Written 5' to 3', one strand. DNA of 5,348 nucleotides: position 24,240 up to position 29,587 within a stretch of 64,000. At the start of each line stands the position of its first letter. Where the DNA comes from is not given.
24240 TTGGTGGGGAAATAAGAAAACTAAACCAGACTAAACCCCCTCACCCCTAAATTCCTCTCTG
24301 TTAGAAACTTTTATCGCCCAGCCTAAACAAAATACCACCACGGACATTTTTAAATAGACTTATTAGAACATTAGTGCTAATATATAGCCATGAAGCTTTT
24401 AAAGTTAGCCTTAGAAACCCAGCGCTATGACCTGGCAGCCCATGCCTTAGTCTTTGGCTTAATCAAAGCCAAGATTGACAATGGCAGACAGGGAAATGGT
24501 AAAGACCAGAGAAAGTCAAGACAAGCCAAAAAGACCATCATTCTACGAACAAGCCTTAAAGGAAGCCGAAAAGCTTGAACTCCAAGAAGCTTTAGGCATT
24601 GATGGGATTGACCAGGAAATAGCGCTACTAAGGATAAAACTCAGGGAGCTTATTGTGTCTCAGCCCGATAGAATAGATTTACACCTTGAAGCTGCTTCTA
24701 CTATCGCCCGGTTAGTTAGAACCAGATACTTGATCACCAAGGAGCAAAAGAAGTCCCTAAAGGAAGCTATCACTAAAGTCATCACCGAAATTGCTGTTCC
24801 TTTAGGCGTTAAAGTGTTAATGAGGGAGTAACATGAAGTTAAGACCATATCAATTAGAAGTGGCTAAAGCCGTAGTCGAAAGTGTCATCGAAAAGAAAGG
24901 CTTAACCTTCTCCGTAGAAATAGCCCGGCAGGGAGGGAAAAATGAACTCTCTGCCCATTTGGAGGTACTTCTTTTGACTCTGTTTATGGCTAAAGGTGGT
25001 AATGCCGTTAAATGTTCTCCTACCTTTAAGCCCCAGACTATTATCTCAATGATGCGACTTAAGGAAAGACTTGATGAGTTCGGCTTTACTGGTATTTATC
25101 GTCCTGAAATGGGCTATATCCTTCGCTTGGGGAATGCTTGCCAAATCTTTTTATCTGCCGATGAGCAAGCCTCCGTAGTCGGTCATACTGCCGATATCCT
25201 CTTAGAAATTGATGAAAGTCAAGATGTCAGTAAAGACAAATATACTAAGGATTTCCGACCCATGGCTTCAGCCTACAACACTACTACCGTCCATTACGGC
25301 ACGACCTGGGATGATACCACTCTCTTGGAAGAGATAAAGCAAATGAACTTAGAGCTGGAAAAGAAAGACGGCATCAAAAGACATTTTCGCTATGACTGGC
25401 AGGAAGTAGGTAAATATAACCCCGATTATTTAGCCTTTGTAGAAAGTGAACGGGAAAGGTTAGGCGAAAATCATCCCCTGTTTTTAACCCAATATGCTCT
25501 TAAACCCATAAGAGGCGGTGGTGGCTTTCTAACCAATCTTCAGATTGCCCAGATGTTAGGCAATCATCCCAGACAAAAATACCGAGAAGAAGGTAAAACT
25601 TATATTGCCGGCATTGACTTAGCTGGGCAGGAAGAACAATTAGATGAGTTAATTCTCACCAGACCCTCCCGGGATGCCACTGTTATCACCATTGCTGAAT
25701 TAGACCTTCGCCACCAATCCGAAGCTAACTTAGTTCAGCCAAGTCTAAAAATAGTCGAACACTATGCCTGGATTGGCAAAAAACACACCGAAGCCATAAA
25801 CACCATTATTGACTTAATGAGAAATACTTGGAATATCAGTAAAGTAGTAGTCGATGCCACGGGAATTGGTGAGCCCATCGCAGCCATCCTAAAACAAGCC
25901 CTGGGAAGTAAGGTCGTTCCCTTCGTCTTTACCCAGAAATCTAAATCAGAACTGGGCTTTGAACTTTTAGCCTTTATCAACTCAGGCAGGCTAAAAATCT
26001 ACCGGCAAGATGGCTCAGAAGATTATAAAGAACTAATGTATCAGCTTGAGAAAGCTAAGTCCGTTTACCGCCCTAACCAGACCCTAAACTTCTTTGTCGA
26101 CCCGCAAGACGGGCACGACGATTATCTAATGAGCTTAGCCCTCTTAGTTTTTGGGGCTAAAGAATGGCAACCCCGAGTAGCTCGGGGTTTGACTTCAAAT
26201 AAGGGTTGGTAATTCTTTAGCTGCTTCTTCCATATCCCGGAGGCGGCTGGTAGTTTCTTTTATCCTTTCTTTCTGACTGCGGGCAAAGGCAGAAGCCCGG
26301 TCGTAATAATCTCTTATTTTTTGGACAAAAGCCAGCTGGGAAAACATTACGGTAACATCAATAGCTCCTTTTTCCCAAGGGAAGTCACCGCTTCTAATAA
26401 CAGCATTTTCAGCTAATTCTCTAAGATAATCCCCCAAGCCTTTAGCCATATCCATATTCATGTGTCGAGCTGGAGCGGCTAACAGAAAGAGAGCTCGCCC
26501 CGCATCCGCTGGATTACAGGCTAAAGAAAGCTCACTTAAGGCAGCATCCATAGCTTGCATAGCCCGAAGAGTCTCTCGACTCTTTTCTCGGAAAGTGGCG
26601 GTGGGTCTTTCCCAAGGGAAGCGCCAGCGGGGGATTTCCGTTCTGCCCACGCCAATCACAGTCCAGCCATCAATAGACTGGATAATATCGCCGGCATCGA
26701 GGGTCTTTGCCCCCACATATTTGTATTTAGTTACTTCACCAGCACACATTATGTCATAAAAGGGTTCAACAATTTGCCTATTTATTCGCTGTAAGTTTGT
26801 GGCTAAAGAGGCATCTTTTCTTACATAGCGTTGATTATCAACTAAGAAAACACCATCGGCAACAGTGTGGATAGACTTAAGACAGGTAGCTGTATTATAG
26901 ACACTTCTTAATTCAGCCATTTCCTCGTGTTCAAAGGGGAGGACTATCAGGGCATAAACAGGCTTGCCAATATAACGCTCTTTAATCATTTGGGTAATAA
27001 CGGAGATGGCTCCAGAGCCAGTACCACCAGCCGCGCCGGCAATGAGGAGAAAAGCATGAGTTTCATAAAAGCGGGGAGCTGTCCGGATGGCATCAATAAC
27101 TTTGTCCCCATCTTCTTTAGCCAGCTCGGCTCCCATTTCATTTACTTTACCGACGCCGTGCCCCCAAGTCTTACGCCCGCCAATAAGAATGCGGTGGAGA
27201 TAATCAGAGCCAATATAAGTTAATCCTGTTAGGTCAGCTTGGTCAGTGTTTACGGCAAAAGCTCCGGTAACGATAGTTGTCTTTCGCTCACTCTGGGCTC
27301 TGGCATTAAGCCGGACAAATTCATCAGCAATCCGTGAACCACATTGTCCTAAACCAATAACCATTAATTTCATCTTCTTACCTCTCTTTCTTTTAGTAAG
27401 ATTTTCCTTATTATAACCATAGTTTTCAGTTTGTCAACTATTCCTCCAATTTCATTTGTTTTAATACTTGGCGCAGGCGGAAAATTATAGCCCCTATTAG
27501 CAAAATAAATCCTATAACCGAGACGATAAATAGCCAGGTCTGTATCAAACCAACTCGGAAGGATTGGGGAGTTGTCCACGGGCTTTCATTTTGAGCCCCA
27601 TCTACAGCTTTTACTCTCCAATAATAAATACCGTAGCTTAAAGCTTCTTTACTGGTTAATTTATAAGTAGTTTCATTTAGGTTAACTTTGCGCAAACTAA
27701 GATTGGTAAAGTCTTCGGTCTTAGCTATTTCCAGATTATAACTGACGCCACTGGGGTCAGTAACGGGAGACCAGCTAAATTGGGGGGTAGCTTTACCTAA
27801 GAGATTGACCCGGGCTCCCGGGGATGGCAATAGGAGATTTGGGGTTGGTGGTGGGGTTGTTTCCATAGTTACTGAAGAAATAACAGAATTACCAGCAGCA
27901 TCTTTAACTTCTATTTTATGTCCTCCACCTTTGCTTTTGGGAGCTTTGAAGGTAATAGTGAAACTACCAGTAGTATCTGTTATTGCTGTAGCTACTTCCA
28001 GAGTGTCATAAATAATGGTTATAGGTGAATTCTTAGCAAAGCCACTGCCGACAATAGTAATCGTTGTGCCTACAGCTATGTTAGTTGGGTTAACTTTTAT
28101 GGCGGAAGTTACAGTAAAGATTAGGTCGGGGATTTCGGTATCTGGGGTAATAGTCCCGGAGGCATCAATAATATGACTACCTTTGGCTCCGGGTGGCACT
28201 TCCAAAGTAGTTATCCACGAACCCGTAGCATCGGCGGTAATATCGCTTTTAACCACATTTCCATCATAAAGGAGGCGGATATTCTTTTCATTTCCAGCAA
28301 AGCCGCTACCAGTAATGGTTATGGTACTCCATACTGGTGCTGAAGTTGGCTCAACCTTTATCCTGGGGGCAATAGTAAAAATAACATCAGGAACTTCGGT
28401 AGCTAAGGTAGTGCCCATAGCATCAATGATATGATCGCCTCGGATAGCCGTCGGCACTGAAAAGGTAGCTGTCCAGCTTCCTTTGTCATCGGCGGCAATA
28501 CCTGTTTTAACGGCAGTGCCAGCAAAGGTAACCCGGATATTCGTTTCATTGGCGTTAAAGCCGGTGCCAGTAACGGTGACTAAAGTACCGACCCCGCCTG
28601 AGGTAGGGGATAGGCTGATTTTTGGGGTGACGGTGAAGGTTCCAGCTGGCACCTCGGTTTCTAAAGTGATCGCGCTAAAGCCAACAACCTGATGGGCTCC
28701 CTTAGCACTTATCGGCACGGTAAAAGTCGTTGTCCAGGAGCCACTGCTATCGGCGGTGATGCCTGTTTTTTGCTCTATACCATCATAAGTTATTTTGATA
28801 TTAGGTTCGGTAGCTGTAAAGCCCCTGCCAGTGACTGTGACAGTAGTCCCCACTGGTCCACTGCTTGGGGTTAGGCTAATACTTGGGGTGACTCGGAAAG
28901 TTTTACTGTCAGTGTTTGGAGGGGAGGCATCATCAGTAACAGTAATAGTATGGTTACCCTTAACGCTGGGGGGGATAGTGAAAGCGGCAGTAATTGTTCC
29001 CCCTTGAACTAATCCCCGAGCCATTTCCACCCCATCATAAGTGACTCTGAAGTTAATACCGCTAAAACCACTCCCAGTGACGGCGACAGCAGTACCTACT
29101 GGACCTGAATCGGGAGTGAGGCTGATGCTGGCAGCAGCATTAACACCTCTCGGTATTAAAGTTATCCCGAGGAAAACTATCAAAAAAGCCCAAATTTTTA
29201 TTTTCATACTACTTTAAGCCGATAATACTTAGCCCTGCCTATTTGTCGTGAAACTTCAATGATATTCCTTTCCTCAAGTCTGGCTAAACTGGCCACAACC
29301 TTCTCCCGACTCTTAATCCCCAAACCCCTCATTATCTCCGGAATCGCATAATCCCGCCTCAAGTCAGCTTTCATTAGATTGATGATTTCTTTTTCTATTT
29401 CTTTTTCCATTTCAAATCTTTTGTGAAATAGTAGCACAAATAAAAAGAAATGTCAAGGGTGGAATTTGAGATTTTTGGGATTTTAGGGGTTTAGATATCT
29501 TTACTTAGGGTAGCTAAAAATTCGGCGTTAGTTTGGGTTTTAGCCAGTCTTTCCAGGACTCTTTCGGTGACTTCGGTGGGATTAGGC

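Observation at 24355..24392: Near-identical 18-nt inverted-repeat element inside the promoters of both phage-like modules (partner at 42449..42488), with leaderless geometry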

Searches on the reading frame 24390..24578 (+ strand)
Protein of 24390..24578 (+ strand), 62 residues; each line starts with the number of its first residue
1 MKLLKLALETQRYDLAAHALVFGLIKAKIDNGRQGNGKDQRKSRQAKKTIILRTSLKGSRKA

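Call 9: search_protein_families(library=pfam, proteins=[window:24390-24578:+], max_evalue=0.01)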
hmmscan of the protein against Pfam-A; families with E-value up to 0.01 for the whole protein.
window:24390-24578:+ (62 aa): 0 families

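Call 10: search_protein_families(library=phrogs, proteins=[window:24390-24578:+], max_evalue=0.01)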
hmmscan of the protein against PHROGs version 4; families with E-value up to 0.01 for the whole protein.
window:24390-24578:+ (62 aa): 0 families

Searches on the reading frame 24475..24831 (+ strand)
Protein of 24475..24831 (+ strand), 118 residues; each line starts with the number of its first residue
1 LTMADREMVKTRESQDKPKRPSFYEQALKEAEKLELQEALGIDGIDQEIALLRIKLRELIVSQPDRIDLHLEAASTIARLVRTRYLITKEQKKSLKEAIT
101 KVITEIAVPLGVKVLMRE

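Call 9: search_protein_families(library=pfam, proteins=[window:24475-24831:+], max_evalue=0.01)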
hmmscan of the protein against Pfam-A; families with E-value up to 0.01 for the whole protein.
window:24475-24831:+ (118 aa): 1 family
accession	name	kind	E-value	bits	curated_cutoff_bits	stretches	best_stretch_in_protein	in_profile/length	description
PF09886.14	DUF2113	-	0.0078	16.1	27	0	55-114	93-148/183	Uncharacterized protein conserved in archaea (DUF2113)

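Call 10: search_protein_families(library=phrogs, proteins=[window:24475-24831:+], max_evalue=0.01)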
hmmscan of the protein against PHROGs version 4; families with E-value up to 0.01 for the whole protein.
window:24475-24831:+ (118 aa): 0 families

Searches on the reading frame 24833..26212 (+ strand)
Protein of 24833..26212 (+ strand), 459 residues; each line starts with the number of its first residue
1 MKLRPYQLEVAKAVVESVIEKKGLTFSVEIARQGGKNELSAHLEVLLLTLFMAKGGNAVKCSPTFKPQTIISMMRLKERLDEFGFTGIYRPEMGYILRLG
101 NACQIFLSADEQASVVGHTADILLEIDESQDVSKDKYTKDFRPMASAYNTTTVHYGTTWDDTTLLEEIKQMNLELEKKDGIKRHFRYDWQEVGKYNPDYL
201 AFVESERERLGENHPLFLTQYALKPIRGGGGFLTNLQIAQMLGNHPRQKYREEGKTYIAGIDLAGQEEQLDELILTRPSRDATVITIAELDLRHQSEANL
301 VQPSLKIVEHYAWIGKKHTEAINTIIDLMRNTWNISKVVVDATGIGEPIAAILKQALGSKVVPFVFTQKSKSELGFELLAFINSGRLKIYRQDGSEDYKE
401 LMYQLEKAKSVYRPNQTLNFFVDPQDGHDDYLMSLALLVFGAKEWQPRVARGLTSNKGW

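Call 9: search_protein_families(library=pfam, proteins=[window:24833-26212:+], max_evalue=0.01)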
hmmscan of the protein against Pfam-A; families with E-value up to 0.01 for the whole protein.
window:24833-26212:+ (459 aa): 1 family
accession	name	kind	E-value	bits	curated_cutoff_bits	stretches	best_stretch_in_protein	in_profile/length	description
PF17289.8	Terminase_6C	-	5.4e-07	30.1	22.6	1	306-431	27-144/155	Terminase RNaseH-like domain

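Call 10: search_protein_families(library=phrogs, proteins=[window:24833-26212:+], max_evalue=0.01)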
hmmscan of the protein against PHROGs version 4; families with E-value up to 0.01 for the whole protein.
window:24833-26212:+ (459 aa): 4 families
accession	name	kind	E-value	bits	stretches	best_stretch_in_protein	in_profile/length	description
phrog_5909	-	head and packaging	1.3e-09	38.6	1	305-422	136-246/285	terminase large subunit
phrog_5713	-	head and packaging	1.4e-05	26.1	1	326-391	13-77/143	terminase large subunit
phrog_7579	-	head and packaging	2.3e-05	24.7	1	97-213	88-203/239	terminase large subunit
phrog_38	-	head and packaging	0.00011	22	1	204-444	498-705/760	terminase large subunit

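Call 36: find_related_loci(query=window:24833-26209:+, collection=genome_contigs, flank=10000)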
Query window:24833-26209:+ (459 aa) in genome_contigs; peptide patterns used: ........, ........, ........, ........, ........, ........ (x = any residue, [..] = any of these).
267 stretches matched a pattern; 204 encode a relative of the query (tblastn E <= 1e-3); the best 80 are kept; 80 distinct loci.
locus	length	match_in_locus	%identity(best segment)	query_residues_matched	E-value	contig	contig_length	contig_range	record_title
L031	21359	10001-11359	83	1-453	0e+0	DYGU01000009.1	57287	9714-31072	MAG TPA_asm: Dehalococcoides mccartyi isolate BE2012_46_32 Afr_mines_BE2012_317_length_57287_cov_12_719545, whole genome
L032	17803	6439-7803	72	1-456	0e+0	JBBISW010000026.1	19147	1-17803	MAG: Chloroflexota bacterium isolate SLF170214_bin_382 NODE_2376_length_19147_cov_12.374345, whole genome shotgun sequen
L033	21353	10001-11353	71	1-452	0e+0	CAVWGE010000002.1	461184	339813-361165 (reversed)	MAG: uncultured Chloroflexia bacterium isolate MFD04408.bin.1.9 genome assembly, contig: contig_21453, whole genome shot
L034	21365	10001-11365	71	1-456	0e+0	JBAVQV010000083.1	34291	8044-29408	MAG: Dehalococcoidia bacterium isolate MFD02350_ilm_asm_bin2 k127_107367, whole genome shotgun sequence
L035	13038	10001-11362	71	1-452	0e+0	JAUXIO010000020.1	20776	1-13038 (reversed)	MAG: Dehalococcoidia bacterium isolate CSMAG_2983 CSMAG_2983_k119_878442_length_20776_cov_9.0000, whole genome shotgun s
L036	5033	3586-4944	71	1-456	0e+0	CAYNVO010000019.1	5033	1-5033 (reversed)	MAG TPA_asm: uncultured Dehalococcoidales bacterium isolate SRP178699_co1_561 genome assembly, contig: NODE_24927_length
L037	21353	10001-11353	71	3-452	0e+0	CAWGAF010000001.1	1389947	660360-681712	MAG: uncultured Chloroflexia bacterium isolate MFD04408.bin.2.19 genome assembly, contig: contig_17373, whole genome sho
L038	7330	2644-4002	70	1-454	0e+0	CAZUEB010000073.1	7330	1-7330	MAG TPA_asm: uncultured Dehalococcoidales bacterium isolate SRP098346_co1_299 genome assembly, contig: NODE_14119_length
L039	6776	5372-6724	70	3-452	0e+0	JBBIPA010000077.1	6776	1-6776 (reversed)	MAG: Chloroflexota bacterium isolate TCS170221_bin_292 NODE_9235_length_6776_cov_5.380152, whole genome shotgun sequence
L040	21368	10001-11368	69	2-458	0e+0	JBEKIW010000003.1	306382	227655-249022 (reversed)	MAG: Dehalococcoidia bacterium isolate SPRUCE 309 SPRUCE_309_3, whole genome shotgun sequence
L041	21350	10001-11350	68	3-452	0e+0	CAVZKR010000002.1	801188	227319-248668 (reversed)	MAG: uncultured Chloroflexia bacterium isolate MFD04408.bin.2.47 genome assembly, contig: contig_26527, whole genome sho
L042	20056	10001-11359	69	1-454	0e+0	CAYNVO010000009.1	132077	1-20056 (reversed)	MAG TPA_asm: uncultured Dehalococcoidales bacterium isolate SRP178699_co1_561 genome assembly, contig: NODE_52_length_13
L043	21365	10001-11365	68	1-456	0e+0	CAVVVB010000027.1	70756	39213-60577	MAG: uncultured Chloroflexia bacterium isolate MFD03726.bin.2.26 genome assembly, contig: contig_94268, whole genome sho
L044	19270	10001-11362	73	1-455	0e+0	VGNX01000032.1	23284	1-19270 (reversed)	MAG: Chloroflexi bacterium isolate M_DeepCast_200m_m2_208 M_DeepCast_200m_m2_208_Ga0194113_10002867, whole genome shotgu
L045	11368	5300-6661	68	1-455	0e+0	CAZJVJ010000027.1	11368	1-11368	MAG TPA_asm: uncultured Dehalococcoidales bacterium isolate binchicken_co40_102 genome assembly, contig: NODE_2798_lengt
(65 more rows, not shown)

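Call 68: find_related_loci(query=window:24833-26209:+, collection=viral_contigs, flank=10000)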
Query window:24833-26209:+ (459 aa) in viral_contigs; peptide patterns used: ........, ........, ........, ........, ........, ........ (x = any residue, [..] = any of these).
90 stretches matched a pattern; 53 encode a relative of the query (tblastn E <= 1e-3); 53 distinct loci.
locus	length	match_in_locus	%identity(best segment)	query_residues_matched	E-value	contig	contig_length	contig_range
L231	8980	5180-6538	71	1-456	0e+0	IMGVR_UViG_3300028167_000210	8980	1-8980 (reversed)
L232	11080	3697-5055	71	1-456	0e+0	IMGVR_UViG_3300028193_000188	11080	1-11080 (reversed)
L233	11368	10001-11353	71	3-452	0e+0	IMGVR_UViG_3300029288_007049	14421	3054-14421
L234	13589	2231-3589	69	1-452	0e+0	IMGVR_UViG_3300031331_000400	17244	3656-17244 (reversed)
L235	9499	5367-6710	69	1-452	0e+0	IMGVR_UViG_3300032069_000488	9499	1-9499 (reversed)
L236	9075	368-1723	68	1-452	0e+0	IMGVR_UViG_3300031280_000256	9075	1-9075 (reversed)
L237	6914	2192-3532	68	1-452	0e+0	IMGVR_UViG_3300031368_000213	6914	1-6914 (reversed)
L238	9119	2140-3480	69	1-452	0e+0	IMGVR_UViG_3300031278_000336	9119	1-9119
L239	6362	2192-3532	68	1-452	0e+0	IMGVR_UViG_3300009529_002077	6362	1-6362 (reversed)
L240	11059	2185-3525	68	1-452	0e+0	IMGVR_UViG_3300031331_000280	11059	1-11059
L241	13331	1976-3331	67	1-457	0e+0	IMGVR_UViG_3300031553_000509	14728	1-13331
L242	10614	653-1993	67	1-452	0e+0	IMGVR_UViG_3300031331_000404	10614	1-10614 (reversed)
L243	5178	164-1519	67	1-457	0e+0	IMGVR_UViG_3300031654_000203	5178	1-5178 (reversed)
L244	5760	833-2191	66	1-452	0e+0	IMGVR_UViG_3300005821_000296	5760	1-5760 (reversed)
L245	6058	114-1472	66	1-452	0e+0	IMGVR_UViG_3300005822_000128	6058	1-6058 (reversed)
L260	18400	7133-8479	67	1-452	0e+0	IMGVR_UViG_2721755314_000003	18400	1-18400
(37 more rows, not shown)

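Call 72: search_protein_families(library=pfam, proteins=[L260:2424-3632:+, L260:3661-4194:+, L260:4421-4741:+, L260:4969-5460:+, L260:5680-6177:+, L260:6174-6659:+, L260:15652-16059:+, L260:16085-17425:+, L260:1976-2380:+, L260:12990-13733:+], max_evalue=0.001)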
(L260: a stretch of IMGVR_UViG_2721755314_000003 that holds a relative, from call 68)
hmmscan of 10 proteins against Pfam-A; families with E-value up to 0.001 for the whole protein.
L260:2424-3632:+ (402 aa): 2 families
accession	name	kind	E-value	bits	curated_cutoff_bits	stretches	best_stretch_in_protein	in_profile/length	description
PF00589.27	Phage_integrase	-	3.4e-29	102.2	27.1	1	215-371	8-168/172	Phage integrase family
PF02899.23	Phage_int_SAM_1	-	2.7e-05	24.8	22.3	1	114-187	2-83/83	Phage integrase, N-terminal SAM-like domain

L260:3661-4194:+ (177 aa): 2 families
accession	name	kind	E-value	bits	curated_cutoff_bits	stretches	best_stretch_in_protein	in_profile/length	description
PF13392.12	HNH_3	-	4.5e-06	26.6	24.8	1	19-46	17-44/46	HNH endonuclease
PF01844.29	HNH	-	0.00014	22.4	21.4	1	8-52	1-47/47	HNH endonuclease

L260:4421-4741:+ (106 aa): 1 family
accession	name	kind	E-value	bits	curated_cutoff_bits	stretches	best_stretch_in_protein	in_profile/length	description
PF08279.18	HTH_11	-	1.2e-05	25.5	25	1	4-59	2-54/55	HTH domain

L260:4969-5460:+ (163 aa): 3 families
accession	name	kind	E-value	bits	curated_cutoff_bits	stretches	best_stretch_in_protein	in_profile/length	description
PF08241.18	Methyltransf_11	-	6.1e-07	30.4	21.2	1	51-108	47-95/95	Methyltransferase domain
PF13847.12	Methyltransf_31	-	6.8e-05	23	27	1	52-112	60-113/145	Methyltransferase domain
PF01555.25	N6_N4_Mtase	-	0.00069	20.1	26.7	1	66-108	2-51/221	DNA methylase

L260:5680-6177:+ (165 aa): 1 family
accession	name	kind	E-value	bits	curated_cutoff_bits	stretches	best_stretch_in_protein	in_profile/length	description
PF14791.11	DNA_pol_B_thumb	-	1.6e-12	47.5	25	1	101-159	2-59/63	DNA polymerase beta thumb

L260:6174-6659:+ (161 aa): 0 families

L260:15652-16059:+ (135 aa): 0 families

L260:16085-17425:+ (446 aa): 2 families
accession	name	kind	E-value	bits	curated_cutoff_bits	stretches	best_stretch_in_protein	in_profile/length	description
PF13385.13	Laminin_G_3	-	2.2e-20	73.8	27.6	1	53-204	1-142/151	Concanavalin A-like lectin/glucanases superfamily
PF02210.31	Laminin_G_2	-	0.00059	20.7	22.9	1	127-203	41-124/126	Laminin G domain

L260:1976-2380:+ (134 aa): 0 families

L260:12990-13733:+ (247 aa): 0 families

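Call 99: find_encoding_contigs(protein=window:24833-26212:+, flank=2000, max_places=3)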
Protein window:24833-26212:+ (459 aa): no gene with exactly this product is on record in the collection.

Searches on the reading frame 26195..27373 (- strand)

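Call 56: search_protein_families(library=pfam, proteins=[window:26195-27373:-], max_evalue=0.001)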
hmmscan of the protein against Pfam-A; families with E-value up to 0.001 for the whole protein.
window:26195-27373:- (392 aa): 2 families
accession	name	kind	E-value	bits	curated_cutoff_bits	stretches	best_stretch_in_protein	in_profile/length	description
PF00091.31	Tubulin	-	2.1e-30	106.8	33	1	3-182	2-184/190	Tubulin/FtsZ family, GTPase domain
PF21011.2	CetZ_C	-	2.7e-15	56.7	21.6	1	189-360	3-178/180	Tubulin-like CetZ, C-terminal domain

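Call 57: search_protein_families(library=phrogs, proteins=[window:26195-27373:-], max_evalue=0.001)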
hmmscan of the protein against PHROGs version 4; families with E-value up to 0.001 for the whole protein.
window:26195-27373:- (392 aa): 0 families

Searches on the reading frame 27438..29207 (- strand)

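Call 56: search_protein_families(library=pfam, proteins=[window:27438-29207:-], max_evalue=0.001)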
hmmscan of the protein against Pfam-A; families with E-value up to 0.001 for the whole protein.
window:27438-29207:- (589 aa): 5 families
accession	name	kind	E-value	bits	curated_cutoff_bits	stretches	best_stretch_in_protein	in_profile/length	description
PF01833.30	TIG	-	8e-28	96.7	20.9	4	198-257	5-62/84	IPT/TIG domain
PF25788.1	Ig_Rha78A_N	-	7.7e-09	36.2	27.4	1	471-555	16-104/105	Rha78A-like, N-terminal immunoglobulin domain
PF19077.6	Big_13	-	3.1e-08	34.5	27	0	469-546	23-95/102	Bacterial Ig-like domain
PF17936.7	Big_6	-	0.00053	20.6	27.6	1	374-441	5-73/83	Bacterial Ig domain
PF14292.12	SusE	-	0.00072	20.1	25.2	0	451-520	9-82/106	SusE outer membrane protein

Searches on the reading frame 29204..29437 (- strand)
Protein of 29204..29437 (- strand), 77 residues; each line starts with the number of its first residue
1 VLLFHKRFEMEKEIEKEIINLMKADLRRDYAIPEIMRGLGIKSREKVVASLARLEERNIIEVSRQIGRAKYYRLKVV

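Call 56: search_protein_families(library=pfam, proteins=[window:29204-29437:-], max_evalue=0.001)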
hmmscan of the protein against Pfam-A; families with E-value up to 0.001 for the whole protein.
window:29204-29437:- (77 aa): 1 family
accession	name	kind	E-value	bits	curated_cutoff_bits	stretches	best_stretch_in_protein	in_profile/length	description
PF01726.22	LexA_DNA_bind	-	0.00096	19.3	23.7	0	16-68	9-64/65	LexA DNA binding domain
